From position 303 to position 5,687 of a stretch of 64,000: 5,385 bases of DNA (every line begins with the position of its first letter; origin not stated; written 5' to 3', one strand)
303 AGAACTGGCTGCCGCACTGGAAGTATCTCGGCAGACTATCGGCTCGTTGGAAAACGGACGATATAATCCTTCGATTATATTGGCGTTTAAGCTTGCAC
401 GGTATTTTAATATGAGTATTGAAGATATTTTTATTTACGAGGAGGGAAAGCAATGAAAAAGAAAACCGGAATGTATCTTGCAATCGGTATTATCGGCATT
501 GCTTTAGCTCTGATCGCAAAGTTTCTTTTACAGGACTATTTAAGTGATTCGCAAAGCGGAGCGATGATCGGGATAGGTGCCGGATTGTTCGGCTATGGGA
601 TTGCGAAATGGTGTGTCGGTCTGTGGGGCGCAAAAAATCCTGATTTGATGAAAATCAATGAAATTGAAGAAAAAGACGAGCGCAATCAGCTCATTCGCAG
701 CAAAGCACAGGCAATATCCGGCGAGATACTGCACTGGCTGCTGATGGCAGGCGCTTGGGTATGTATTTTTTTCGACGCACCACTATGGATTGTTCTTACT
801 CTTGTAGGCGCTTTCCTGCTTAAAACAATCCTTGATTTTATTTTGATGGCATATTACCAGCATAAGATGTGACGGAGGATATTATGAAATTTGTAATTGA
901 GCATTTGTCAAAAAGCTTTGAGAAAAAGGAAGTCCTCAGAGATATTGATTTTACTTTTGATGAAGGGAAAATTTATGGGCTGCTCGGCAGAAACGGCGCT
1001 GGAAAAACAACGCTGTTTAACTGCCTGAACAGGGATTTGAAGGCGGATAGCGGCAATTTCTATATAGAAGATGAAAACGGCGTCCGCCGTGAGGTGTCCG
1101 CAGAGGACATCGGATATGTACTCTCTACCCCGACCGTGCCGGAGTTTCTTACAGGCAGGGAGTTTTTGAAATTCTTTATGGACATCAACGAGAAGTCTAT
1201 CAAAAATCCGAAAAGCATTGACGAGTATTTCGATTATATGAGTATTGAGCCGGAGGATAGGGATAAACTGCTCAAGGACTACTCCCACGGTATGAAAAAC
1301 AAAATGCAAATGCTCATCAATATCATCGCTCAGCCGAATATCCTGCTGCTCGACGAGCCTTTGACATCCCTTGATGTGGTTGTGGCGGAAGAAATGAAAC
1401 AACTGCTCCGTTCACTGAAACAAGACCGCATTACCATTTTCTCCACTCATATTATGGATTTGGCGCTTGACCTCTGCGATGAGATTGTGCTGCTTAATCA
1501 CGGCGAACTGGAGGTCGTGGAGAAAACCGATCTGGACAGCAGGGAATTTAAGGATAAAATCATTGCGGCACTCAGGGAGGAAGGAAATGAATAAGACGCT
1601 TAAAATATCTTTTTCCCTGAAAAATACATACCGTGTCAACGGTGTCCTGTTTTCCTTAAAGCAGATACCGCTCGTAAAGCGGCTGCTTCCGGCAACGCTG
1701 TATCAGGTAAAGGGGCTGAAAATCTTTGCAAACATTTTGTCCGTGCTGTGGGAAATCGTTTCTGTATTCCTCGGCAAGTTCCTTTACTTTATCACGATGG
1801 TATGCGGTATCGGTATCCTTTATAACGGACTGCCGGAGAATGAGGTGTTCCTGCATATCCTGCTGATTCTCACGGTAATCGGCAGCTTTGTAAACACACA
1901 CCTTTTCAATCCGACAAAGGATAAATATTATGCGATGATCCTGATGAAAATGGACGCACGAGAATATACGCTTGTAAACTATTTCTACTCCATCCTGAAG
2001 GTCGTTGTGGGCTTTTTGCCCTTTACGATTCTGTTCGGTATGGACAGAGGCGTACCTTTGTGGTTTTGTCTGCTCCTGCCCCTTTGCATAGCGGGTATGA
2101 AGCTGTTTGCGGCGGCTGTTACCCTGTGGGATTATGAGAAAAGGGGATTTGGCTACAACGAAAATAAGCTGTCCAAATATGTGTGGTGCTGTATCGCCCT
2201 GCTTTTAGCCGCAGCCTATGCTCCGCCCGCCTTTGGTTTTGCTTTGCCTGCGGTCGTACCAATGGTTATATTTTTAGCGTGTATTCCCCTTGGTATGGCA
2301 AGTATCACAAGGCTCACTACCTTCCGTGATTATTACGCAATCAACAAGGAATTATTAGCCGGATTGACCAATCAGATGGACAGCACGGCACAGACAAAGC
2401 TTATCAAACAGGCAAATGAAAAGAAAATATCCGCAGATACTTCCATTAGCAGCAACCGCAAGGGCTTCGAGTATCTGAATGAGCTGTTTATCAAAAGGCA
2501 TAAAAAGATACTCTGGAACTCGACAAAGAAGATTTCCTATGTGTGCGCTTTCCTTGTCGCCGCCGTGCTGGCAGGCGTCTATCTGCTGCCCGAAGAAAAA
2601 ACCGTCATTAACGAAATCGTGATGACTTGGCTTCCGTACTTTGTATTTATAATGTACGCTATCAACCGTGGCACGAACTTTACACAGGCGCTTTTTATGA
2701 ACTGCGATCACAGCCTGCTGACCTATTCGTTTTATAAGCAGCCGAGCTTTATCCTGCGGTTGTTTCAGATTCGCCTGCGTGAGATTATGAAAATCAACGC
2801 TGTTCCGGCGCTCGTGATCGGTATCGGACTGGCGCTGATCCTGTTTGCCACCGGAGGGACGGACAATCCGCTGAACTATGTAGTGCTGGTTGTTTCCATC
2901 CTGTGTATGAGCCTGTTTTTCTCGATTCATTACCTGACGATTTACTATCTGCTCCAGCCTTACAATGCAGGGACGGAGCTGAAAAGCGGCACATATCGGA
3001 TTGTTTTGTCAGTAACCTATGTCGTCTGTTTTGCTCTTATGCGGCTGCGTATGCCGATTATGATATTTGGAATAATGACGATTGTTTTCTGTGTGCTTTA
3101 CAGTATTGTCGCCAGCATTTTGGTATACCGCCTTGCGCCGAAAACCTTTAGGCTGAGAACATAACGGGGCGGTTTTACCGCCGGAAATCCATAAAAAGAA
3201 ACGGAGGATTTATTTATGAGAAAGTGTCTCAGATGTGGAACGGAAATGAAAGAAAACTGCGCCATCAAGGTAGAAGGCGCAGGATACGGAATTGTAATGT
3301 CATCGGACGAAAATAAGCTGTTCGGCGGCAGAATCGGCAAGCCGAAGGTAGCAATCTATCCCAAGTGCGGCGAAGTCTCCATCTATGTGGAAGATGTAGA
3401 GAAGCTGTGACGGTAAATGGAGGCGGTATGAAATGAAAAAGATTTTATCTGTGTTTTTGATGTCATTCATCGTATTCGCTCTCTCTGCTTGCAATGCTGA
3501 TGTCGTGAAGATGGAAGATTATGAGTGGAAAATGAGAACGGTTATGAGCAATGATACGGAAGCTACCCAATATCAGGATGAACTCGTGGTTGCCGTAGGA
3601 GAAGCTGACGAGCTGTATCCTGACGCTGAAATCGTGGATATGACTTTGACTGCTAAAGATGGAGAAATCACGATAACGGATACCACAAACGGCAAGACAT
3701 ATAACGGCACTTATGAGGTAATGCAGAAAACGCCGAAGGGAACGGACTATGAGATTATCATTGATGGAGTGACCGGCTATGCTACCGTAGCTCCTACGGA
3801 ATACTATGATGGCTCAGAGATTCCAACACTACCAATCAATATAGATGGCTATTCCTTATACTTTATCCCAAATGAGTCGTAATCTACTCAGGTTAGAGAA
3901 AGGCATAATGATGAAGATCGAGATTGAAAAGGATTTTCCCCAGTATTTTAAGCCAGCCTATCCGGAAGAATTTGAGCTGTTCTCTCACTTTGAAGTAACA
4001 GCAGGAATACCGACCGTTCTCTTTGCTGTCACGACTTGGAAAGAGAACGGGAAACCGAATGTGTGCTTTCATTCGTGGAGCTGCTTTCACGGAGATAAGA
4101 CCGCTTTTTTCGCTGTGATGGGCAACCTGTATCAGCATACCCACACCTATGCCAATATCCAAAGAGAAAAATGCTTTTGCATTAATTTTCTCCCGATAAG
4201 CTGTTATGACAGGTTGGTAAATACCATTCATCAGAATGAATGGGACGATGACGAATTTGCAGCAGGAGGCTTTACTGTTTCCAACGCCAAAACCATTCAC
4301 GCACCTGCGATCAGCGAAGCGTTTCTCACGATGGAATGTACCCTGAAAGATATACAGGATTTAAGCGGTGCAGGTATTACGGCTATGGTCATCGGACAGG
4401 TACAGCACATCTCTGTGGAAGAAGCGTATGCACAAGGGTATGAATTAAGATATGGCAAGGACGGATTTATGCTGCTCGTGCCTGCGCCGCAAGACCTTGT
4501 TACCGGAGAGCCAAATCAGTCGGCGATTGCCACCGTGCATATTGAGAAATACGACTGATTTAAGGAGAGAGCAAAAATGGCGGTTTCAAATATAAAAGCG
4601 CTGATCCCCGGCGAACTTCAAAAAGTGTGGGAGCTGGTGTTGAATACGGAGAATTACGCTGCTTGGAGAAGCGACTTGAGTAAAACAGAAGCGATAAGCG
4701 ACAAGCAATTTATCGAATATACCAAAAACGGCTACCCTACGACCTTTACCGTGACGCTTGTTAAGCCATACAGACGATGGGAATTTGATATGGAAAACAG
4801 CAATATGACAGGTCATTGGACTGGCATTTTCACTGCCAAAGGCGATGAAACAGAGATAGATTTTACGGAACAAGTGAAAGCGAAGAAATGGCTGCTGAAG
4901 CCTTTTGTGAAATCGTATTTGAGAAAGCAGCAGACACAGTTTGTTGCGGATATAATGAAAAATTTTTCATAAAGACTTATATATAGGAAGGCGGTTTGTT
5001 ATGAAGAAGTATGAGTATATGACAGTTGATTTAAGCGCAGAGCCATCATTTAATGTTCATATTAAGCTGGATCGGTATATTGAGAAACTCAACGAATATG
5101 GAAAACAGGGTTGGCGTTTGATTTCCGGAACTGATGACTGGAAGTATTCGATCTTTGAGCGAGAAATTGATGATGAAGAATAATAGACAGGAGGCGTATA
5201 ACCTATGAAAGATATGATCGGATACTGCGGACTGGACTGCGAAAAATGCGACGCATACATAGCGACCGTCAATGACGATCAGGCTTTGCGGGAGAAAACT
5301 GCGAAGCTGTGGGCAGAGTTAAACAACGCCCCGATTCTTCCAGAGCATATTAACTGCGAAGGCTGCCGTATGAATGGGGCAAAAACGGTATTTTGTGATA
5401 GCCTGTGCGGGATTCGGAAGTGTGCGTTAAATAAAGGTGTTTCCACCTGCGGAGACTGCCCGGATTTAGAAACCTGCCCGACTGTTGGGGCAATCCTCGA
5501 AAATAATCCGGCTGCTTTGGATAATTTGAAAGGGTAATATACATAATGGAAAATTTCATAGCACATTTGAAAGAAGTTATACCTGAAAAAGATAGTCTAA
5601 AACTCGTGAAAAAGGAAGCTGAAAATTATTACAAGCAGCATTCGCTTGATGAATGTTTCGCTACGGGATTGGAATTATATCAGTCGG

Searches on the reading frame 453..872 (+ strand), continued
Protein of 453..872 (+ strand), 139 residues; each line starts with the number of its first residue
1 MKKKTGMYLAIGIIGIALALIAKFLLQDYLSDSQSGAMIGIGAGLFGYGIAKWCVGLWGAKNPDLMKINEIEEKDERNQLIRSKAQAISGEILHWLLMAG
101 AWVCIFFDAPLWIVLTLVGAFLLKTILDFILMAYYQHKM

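Call 61: find_encoding_contigs(protein=P0317, flank=10000, max_places=6)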
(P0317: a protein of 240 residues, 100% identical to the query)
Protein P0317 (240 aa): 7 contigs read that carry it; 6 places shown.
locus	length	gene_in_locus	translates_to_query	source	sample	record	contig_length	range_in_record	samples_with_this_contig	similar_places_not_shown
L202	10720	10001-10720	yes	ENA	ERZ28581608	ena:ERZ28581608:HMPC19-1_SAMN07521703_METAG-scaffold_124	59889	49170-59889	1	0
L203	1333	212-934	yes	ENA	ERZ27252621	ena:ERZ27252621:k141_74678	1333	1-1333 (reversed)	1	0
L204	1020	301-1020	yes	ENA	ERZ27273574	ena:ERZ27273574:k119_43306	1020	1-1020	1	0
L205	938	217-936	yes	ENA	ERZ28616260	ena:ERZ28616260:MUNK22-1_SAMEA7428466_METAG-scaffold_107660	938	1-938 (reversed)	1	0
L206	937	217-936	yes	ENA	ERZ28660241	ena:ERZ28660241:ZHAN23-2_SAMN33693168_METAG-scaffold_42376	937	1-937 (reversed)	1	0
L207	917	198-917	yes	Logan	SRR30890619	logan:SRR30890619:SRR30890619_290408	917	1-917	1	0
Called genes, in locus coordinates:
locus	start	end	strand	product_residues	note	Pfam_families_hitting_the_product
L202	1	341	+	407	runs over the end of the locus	PF06347:SH3_4 (faint), PF08239:SH3_3, PF07486:Hydrolase_2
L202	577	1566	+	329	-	PF02729:OTCace_N, PF00185:OTCace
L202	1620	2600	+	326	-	PF08279:HTH_11, PF13412:HTH_24 (weak), PF03099:BPL_LplA_LipB, PF02237:BPL_C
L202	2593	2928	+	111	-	PF19642:DUF6145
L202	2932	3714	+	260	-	PF03309:Pan_kinase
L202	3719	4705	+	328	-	PF01207:Dus, PF00977:His_biosynth (weak)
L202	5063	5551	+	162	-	PF03449:GreA_GreB_N, PF01272:GreA_GreB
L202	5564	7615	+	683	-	PF01336:tRNA_anti-codon, PF00152:tRNA-synt_2, PF01588:tRNA_bind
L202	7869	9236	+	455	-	-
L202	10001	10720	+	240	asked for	PF00142:Fer4_NifH, PF01656:CbiA, PF02374:ArsA_ATPase, PF06564:CBP_BcsQ, PF07015:VirC1 (faint), PF09140:MipZ (faint), PF10609:ParA, PF13614:AAA_31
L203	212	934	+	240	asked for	PF00142:Fer4_NifH, PF01656:CbiA, PF02374:ArsA_ATPase, PF06564:CBP_BcsQ, PF07015:VirC1 (faint), PF09140:MipZ (faint), PF10609:ParA, PF13614:AAA_31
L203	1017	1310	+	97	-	PF02920:Integrase_DNA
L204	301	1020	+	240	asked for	PF00142:Fer4_NifH, PF01656:CbiA, PF02374:ArsA_ATPase, PF06564:CBP_BcsQ, PF07015:VirC1 (faint), PF09140:MipZ (faint), PF10609:ParA, PF13614:AAA_31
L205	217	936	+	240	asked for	PF00142:Fer4_NifH, PF01656:CbiA, PF02374:ArsA_ATPase, PF06564:CBP_BcsQ, PF07015:VirC1 (faint), PF09140:MipZ (faint), PF10609:ParA, PF13614:AAA_31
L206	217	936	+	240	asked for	PF00142:Fer4_NifH, PF01656:CbiA, PF02374:ArsA_ATPase, PF06564:CBP_BcsQ, PF07015:VirC1 (faint), PF09140:MipZ (faint), PF10609:ParA, PF13614:AAA_31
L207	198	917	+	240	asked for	PF00142:Fer4_NifH, PF01656:CbiA, PF02374:ArsA_ATPase, PF06564:CBP_BcsQ, PF07015:VirC1 (faint), PF09140:MipZ (faint), PF10609:ParA, PF13614:AAA_31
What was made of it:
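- Tried and rejected: The ParA route, through P0317, reached lysS (call 61).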

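Call 66: search_solved_structures(query=L116:6660-7547:+, max_evalue=1)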
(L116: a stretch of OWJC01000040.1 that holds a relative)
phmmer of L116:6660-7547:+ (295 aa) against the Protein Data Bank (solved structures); distinct sequences matched with E-value up to 1: 0.

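Call 68: search_protein_families(library=pfam, proteins=[L202:7869-9236:+, L116:976-1467:-, L116:3311-3622:+, L116:4886-5269:+, L116:6660-7547:+, L116:2736-3155:+], max_evalue=1)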
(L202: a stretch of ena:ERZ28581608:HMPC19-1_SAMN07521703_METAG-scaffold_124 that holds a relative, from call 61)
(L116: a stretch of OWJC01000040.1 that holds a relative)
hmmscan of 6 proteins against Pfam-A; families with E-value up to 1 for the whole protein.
L202:7869-9236:+ (455 aa): 8 families
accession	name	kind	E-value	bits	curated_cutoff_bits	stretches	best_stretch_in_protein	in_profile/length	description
PF14311.12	DUF4379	-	2.4e-78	258.7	24.5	5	12-64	1-55/56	Probable Treble clef zinc finger domain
PF09723.15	Zn_ribbon_8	-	9e-06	26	34.4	1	236-262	7-34/41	Zinc ribbon domain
PF01155.25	HypA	-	0.0013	19.2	28.9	1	232-264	68-96/112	Hydrogenase/urease nickel incorporation, metallochaperone, hypA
PF05605.18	zf-Di19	-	0.015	15.9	27.5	0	253-267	30-44/54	Drought induced 19 protein (Di19), zinc-binding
PF24452.1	DUF7568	-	0.039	14.7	27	1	230-249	97-117/121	Family of unknown function (DUF7568)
PF09526.16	DUF2387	-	0.078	13.5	25.9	0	253-270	7-24/72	Probable metal-binding protein (DUF2387)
PF24440.1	DUF7559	-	0.086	13.5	27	0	251-266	32-47/52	Family of unknown function (DUF7559)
PF18073.7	Zn_ribbon_LapB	-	0.096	12.8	25.7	1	161-177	10-26/28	Rubredoxin metal binding domain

L116:976-1467:- (163 aa): 0 families

L116:3311-3622:+ (103 aa): 1 family
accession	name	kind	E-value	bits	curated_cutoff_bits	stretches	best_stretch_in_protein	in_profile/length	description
PF20369.3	DUF6664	-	4.1e-12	47.1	27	1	10-97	10-97/105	Family of unknown function (DUF6664)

L116:4886-5269:+ (127 aa): 6 families
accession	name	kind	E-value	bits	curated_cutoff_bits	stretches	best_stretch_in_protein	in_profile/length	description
PF13508.13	Acetyltransf_7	-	2.1e-11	44.5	27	1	43-112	7-81/84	Acetyltransferase (GNAT) domain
PF00583.31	Acetyltransf_1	-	4.9e-09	36.9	20.7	1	38-90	32-86/116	Acetyltransferase (GNAT) family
PF13673.13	Acetyltransf_10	-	5.2e-09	36.6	23.6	1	31-115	23-109/128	Acetyltransferase (GNAT) domain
PF13880.12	Acetyltransf_13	-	0.037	14.3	22.8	1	66-92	7-33/69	ESCO1/2 acetyl-transferase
PF13527.13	Acetyltransf_9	-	0.048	14.1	25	1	16-87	14-96/127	Acetyltransferase (GNAT) domain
PF12568.14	PanZ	-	0.073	13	22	1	21-96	20-94/128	Acetyltransferase (GNAT) domain, PanZ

L116:6660-7547:+ (295 aa): 1 family
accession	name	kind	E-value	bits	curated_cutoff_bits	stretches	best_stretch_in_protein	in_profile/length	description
PF08401.16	ArdcN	-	0.0042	17.7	22.6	1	55-116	34-101/123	N-terminal domain of anti-restriction factor ArdC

L116:2736-3155:+ (139 aa): 3 families
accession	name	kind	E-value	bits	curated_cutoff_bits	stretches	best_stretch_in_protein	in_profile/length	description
PF05852.16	DUF848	-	0.015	15.9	25.3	1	47-100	52-105/145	Gammaherpesvirus protein of unknown function (DUF848)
PF11559.13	ADIP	-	0.066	13.7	34.3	1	50-103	68-121/151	Afadin- and alpha -actinin-Binding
PF04474.17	DUF554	-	0.12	12.3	25.1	1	39-81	60-101/220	Protein of unknown function (DUF554)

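Call 81: search_protein_families(library=pfam, proteins=[L143:34-1539:+, L143:1850-2737:+, L143:2995-3990:+, L143:4155-4493:+, L143:4484-5869:+, L143:5802-6650:+, L143:17174-17746:+, L143:17756-18904:-, L143:19794-20594:-, L143:1543-1977:+], max_evalue=0.001)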
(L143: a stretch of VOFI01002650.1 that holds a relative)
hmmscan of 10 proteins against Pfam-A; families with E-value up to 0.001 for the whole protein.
L143:34-1539:+ (501 aa): 1 family
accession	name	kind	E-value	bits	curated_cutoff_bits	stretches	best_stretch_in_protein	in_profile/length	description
PF00271.37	Helicase_C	-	1.2e-05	25.9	23.5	1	132-203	41-110/110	Helicase conserved C-terminal domain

L143:1850-2737:+ (295 aa): 1 family
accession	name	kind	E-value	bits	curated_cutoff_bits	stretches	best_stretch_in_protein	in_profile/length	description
PF13154.11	DUF3991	-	1.6e-10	41.7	24.5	1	164-233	1-71/74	Protein of unknown function (DUF3991)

L143:2995-3990:+ (331 aa): 2 families
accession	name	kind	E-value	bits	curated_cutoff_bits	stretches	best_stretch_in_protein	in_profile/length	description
PF12957.13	DUF3846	-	2.5e-31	108.4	27.5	2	102-165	1-64/103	Domain of unknown function (DUF3846)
PF14191.11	YodL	-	2.6e-23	83.3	24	1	12-86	26-98/98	YodL-like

L143:4155-4493:+ (112 aa): 2 families
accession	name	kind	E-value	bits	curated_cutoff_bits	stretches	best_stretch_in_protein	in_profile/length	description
PF21983.2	NikA-like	-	1.2e-12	48.2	27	1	2-70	2-70/72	Mobilization protein NikA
PF05713.17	MobC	-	0.00012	22.8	23.2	1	56-92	2-40/45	Bacterial mobilisation protein (MobC)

L143:4484-5869:+ (461 aa): 1 family
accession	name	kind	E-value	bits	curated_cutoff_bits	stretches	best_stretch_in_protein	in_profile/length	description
PF03432.20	Relaxase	-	5.4e-35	121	24.6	1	47-173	1-132/132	MobA/VirD2-like, nuclease domain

L143:5802-6650:+ (282 aa): 1 family
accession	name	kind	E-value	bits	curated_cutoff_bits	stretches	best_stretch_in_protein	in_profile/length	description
PF12687.12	DUF3801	-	7.6e-32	110.5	24.1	1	47-251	1-128/131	Protein of unknown function (DUF3801)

L143:17174-17746:+ (190 aa): 1 family
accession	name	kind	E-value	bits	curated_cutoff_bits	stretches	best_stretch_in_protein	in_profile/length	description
PF06908.16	YpsA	-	3.4e-06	27.6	27.7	0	119-163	113-156/168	YspA SLOG family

L143:17756-18904:- (382 aa): 1 family
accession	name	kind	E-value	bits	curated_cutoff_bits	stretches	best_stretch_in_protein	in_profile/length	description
PF01420.25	Methylase_S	-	4e-14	53.6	22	2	120-164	118-162/168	Type I restriction modification DNA specificity domain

L143:19794-20594:- (266 aa): 0 families

L143:1543-1977:+ (144 aa): 1 family
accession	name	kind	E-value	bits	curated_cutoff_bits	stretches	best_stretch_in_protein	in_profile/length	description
PF12959.12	DUF3848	-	8.6e-38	128.7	30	1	39-130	2-93/95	Protein of unknown function (DUF3848)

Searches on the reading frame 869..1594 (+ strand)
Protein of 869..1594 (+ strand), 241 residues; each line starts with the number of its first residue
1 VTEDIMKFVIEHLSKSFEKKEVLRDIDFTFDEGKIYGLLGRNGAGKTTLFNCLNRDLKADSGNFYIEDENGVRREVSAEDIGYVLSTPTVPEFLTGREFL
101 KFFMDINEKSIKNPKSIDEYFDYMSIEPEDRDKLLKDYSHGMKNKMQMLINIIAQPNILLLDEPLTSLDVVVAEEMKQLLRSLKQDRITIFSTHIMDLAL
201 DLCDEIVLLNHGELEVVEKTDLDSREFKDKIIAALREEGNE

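Call 6: search_protein_families(library=pfam, proteins=[window:869-1594:+], max_evalue=0.01)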
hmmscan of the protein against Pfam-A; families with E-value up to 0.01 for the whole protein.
window:869-1594:+ (241 aa): 5 families
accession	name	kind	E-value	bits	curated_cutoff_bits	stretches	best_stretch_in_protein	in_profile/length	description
PF00005.33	ABC_tran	-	1.4e-22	81.2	25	1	23-165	1-136/137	ABC transporter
PF13304.12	AAA_21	-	2e-06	28.5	27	1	35-79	1-42/304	AAA domain, putative AbiEii toxin, Type IV TA system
PF13476.12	AAA_23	-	0.00014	23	27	1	24-57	11-43/201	AAA domain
PF03193.22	RsgA_GTPase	-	0.002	18.4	30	1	11-71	85-144/174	RsgA GTPase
PF09818.15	ABC_ATPase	-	0.0037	16.8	23.2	0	136-220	156-240/283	P-loop domain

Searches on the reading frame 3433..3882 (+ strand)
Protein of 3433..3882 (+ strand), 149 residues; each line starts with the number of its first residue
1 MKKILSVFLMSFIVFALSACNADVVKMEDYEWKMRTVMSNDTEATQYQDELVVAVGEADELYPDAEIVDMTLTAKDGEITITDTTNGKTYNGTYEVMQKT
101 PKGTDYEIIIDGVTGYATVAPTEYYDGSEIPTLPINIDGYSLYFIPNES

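Call 6: search_protein_families(library=pfam, proteins=[window:3433-3882:+], max_evalue=0.01)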
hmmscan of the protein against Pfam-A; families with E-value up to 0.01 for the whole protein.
window:3433-3882:+ (149 aa): 0 families

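Call 68: search_protein_families(library=pfam, proteins=[window:3433-3882:+], max_evalue=1)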
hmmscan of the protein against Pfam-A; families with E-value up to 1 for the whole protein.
window:3433-3882:+ (149 aa): 4 families
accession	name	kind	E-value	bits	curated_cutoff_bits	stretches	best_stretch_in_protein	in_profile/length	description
PF19765.4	DUF6252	-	0.032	14.9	27.2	1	65-112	75-118/124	Family of unknown function (DUF6252)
PF24893.1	DUF7743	-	0.053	13.6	27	1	78-136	45-110/120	Domain of unknown function (DUF7743)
PF03413.25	PepSY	-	0.059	14.1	24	1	65-115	5-54/60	Peptidase propeptide and YPEB domain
PF22039.1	HUTI_composite_bact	-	0.36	11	25.5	1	48-61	6-19/26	Imidazolonepropionase-like composite domain, bacteria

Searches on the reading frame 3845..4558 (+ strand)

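Call 6: search_protein_families(library=pfam, proteins=[window:3845-4558:+], max_evalue=0.01)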
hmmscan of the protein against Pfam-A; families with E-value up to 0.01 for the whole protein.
window:3845-4558:+ (237 aa): 1 family
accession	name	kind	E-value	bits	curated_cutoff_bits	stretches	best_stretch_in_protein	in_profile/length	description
PF01613.24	Flavin_Reduct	-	1e-13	52.1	27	1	54-196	3-137/153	Flavin reductase like domain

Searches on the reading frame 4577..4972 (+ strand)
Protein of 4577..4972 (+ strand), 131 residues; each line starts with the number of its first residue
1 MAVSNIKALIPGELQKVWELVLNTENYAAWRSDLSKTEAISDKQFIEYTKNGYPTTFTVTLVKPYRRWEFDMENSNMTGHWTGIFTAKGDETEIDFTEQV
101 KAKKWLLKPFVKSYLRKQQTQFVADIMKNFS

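Call 6: search_protein_families(library=pfam, proteins=[window:4577-4972:+], max_evalue=0.01)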
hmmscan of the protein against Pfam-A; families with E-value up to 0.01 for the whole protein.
window:4577-4972:+ (131 aa): 2 families
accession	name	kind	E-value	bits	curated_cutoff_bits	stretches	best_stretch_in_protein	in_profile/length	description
PF10604.15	Polyketide_cyc2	-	3e-10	41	27.4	1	9-124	9-135/142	Polyketide cyclase / dehydrase and lipid transport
PF03364.25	Polyketide_cyc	-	5.3e-05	23.9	23.4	1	11-125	2-124/126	Polyketide cyclase / dehydrase and lipid transport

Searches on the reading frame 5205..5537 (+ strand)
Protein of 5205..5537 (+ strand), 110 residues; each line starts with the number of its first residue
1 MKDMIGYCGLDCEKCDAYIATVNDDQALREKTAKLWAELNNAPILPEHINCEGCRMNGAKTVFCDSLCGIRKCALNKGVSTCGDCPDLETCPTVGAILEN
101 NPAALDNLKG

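Call 6: search_protein_families(library=pfam, proteins=[window:5205-5537:+], max_evalue=0.01)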
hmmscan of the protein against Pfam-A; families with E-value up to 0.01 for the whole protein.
window:5205-5537:+ (110 aa): 1 family
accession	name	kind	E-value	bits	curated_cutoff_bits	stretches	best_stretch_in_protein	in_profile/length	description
PF12675.12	DUF3795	-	1.4e-19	70.8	22.6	1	4-93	1-80/83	Protein of unknown function (DUF3795)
